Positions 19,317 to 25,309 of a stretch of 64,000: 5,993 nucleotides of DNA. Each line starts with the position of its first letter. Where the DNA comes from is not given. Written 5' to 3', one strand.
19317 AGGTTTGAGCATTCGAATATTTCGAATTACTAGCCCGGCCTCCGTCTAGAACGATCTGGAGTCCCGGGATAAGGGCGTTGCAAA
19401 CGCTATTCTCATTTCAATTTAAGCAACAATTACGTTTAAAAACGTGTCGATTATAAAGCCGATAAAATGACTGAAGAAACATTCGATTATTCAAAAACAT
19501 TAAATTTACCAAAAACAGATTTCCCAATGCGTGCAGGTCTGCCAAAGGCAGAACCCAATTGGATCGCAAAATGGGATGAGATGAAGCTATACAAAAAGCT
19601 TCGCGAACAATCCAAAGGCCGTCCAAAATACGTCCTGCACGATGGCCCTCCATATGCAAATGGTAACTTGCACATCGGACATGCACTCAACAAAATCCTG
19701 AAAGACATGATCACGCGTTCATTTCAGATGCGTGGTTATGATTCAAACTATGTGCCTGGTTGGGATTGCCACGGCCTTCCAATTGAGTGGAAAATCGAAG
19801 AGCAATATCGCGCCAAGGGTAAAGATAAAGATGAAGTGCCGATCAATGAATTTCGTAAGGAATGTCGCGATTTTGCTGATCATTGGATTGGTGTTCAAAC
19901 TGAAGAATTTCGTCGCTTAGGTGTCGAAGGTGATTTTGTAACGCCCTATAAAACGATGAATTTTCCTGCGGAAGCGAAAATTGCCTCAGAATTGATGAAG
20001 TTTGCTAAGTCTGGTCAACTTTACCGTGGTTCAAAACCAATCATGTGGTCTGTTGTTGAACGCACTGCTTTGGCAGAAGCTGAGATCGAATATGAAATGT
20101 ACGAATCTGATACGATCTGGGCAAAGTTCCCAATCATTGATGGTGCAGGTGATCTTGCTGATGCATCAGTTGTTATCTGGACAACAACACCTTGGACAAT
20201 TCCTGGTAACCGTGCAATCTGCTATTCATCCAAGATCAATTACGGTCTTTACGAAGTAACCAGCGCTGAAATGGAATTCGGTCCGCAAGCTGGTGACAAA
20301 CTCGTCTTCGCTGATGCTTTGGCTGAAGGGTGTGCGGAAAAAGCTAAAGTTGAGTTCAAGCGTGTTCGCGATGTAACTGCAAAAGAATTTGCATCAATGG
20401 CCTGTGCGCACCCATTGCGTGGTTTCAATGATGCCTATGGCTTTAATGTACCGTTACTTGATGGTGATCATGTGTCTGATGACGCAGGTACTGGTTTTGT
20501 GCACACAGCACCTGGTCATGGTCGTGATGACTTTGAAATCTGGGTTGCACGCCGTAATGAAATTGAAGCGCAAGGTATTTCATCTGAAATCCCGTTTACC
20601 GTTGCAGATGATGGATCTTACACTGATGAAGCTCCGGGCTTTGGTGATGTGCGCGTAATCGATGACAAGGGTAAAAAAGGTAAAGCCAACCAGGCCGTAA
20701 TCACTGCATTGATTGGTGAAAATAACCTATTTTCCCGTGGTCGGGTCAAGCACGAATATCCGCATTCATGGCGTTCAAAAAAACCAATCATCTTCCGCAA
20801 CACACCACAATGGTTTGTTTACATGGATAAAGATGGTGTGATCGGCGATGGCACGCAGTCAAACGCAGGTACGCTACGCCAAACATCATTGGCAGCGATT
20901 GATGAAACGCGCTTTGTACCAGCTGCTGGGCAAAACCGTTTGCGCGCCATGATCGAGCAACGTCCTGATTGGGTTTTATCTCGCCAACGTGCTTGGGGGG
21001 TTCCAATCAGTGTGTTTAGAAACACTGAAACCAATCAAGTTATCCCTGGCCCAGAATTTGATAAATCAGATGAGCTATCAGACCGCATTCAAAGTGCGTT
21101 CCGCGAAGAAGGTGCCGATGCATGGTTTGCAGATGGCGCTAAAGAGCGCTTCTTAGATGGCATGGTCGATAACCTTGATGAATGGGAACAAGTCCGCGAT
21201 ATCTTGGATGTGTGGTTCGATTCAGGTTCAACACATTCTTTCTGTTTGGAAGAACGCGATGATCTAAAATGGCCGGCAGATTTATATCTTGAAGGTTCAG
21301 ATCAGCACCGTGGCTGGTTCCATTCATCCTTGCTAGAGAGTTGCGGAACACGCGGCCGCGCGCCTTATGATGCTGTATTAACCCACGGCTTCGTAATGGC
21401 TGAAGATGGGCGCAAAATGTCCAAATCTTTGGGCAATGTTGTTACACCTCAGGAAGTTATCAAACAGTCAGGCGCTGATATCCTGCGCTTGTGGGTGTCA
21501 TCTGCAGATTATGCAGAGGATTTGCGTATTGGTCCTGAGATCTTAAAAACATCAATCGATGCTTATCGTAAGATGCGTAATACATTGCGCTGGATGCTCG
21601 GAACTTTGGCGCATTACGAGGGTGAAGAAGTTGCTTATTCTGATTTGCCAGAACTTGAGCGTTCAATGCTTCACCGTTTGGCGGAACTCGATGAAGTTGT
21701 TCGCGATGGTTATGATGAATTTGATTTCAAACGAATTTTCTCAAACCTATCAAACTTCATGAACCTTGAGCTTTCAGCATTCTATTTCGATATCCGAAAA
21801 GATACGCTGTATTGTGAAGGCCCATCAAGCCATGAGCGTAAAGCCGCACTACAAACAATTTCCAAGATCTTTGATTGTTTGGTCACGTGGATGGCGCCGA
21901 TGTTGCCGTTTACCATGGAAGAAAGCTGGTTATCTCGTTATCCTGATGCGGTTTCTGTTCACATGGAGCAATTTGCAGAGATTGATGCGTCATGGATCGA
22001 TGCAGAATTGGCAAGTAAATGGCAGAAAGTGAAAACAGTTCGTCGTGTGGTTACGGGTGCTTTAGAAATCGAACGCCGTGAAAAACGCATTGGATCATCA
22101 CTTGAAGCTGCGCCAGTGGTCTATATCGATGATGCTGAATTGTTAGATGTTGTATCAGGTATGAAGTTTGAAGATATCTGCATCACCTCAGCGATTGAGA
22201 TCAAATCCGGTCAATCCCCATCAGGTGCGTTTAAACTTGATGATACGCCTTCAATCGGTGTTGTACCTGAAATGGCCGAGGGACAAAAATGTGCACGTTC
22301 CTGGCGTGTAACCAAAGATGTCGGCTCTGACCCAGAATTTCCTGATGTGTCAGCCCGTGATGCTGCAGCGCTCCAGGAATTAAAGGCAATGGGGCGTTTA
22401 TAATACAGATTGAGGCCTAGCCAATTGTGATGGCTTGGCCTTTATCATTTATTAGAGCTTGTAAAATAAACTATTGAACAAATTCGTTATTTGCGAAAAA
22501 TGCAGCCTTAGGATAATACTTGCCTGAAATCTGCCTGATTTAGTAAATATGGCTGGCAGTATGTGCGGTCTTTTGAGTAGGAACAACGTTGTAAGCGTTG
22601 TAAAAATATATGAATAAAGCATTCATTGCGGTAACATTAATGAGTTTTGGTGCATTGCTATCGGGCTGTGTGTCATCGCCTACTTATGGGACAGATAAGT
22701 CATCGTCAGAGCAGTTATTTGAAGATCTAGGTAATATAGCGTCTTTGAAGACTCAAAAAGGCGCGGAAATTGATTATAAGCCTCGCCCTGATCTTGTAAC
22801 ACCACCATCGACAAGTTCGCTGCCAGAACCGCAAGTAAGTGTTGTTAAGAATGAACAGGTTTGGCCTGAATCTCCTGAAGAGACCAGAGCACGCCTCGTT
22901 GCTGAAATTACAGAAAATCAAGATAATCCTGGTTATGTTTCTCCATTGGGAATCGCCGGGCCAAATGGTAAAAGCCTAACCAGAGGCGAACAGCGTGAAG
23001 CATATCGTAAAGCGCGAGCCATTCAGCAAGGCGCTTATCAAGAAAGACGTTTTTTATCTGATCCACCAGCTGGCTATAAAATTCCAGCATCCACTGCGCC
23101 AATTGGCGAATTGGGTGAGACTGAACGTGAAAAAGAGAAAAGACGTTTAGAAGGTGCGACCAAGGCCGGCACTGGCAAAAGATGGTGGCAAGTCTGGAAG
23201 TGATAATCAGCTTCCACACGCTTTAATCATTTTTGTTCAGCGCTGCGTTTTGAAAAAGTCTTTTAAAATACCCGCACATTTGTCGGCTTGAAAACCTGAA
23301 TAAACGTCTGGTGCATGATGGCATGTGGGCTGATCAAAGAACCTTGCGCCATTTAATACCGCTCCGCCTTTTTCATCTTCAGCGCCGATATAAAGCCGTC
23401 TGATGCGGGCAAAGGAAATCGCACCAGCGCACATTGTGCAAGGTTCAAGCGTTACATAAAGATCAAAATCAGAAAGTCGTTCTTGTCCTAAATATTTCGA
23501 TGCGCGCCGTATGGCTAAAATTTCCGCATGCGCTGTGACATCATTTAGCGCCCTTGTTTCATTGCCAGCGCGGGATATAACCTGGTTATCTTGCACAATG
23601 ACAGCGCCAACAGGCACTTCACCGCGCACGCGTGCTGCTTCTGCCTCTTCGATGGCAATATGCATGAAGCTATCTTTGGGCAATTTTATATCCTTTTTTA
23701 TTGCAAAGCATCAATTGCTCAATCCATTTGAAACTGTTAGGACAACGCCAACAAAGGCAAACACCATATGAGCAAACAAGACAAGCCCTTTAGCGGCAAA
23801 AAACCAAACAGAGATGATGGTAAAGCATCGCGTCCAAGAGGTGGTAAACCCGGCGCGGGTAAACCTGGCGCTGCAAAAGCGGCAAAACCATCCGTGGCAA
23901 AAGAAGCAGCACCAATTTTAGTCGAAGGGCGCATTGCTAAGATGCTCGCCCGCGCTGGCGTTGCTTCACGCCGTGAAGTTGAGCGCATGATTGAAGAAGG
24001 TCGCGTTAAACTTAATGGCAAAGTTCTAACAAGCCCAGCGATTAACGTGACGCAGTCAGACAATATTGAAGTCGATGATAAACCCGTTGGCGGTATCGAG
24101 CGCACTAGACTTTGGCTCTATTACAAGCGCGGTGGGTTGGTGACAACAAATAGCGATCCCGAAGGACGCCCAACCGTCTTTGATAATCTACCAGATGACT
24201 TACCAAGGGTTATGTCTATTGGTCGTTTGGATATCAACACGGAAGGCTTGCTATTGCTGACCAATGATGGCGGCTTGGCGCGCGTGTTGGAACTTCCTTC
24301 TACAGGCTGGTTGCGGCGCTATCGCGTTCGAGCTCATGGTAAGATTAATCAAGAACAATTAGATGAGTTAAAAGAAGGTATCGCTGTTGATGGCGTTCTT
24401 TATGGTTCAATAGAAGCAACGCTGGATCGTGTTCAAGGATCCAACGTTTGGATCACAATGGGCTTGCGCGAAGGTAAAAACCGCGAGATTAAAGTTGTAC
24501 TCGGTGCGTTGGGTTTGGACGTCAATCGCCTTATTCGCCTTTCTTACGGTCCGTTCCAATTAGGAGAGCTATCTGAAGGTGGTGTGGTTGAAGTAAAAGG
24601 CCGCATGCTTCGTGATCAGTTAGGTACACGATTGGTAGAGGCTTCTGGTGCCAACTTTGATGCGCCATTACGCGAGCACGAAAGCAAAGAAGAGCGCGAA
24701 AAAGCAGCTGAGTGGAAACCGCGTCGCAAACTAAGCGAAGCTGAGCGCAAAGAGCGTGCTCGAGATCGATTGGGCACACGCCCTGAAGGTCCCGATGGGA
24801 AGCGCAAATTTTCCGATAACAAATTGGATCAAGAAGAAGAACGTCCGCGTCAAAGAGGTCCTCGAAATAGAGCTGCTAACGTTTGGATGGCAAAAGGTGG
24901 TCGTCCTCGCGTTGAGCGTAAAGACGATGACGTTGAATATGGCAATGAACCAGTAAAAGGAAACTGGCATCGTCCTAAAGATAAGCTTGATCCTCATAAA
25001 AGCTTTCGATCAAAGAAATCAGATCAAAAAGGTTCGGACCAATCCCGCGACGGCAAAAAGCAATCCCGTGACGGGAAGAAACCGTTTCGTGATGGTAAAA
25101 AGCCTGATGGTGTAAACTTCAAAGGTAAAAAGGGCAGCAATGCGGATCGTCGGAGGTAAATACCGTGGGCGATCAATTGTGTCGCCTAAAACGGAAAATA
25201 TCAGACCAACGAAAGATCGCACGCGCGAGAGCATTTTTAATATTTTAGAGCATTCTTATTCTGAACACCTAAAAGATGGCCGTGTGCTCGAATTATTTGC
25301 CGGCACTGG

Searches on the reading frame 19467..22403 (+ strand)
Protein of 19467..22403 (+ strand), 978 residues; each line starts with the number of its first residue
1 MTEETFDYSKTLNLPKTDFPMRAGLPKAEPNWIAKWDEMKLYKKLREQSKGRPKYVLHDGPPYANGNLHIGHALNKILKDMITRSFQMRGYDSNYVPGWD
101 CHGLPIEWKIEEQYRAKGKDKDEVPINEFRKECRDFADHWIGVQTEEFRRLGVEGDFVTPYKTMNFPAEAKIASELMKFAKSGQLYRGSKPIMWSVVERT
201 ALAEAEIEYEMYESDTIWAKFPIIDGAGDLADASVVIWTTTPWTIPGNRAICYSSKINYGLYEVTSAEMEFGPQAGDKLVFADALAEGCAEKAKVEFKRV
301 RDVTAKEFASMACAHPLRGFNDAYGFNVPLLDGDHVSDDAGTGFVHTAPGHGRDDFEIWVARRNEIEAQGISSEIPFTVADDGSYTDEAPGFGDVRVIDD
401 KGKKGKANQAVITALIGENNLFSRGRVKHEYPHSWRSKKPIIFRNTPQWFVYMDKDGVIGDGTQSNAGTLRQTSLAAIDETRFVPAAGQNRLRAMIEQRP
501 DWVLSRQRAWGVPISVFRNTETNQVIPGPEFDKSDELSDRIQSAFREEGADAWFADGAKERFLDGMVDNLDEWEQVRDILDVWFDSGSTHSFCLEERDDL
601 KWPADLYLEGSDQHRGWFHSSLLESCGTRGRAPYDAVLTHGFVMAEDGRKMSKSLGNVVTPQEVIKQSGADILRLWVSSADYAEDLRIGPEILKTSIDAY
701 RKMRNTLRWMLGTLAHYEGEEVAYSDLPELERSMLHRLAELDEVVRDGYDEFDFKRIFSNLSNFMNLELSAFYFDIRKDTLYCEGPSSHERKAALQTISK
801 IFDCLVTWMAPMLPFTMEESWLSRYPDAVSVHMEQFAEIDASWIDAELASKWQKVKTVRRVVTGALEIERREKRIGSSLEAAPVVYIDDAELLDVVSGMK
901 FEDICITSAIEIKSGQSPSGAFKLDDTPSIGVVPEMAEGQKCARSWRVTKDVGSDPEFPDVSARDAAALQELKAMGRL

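Call 42: search_protein_families(library=pfam, proteins=[window:19467-22403:+], max_evalue=0.00001)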
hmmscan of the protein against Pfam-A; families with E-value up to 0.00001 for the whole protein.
window:19467-22403:+ (978 aa): 5 families
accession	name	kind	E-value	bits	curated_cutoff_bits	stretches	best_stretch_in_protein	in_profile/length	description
PF00133.28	tRNA-synt_1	-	3.6e-130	434.9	22.7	1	32-688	2-413/414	tRNA synthetases class I (I, L, M and V)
PF08264.19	Anticodon_1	-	1.1e-23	84.2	25.1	1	732-880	2-143/148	Anticodon-binding domain of tRNA ligase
PF09334.17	tRNA-synt_1g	-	8.2e-19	68.1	20.1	1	62-113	8-59/391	tRNA synthetases class I (M)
PF01406.26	tRNA-synt_1e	-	1.1e-11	45.2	27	1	630-694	234-297/301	tRNA synthetases class I (C) catalytic domain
PF01921.24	tRNA-synt_1f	-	1.6e-08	34.3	27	0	639-707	271-339/360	tRNA synthetases class I (K)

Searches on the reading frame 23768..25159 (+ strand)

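Call 42: search_protein_families(library=pfam, proteins=[window:23768-25159:+], max_evalue=0.00001)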
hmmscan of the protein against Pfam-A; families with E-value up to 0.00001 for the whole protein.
window:23768-25159:+ (463 aa): 2 families
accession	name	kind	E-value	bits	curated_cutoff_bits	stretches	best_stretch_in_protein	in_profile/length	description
PF01479.30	S4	-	5.8e-13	48.8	22.8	1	55-100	2-48/48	S4 domain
PF00849.27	PseudoU_synth_2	-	3.5e-10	40.7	26.8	1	115-245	2-150/152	RNA pseudouridylate synthase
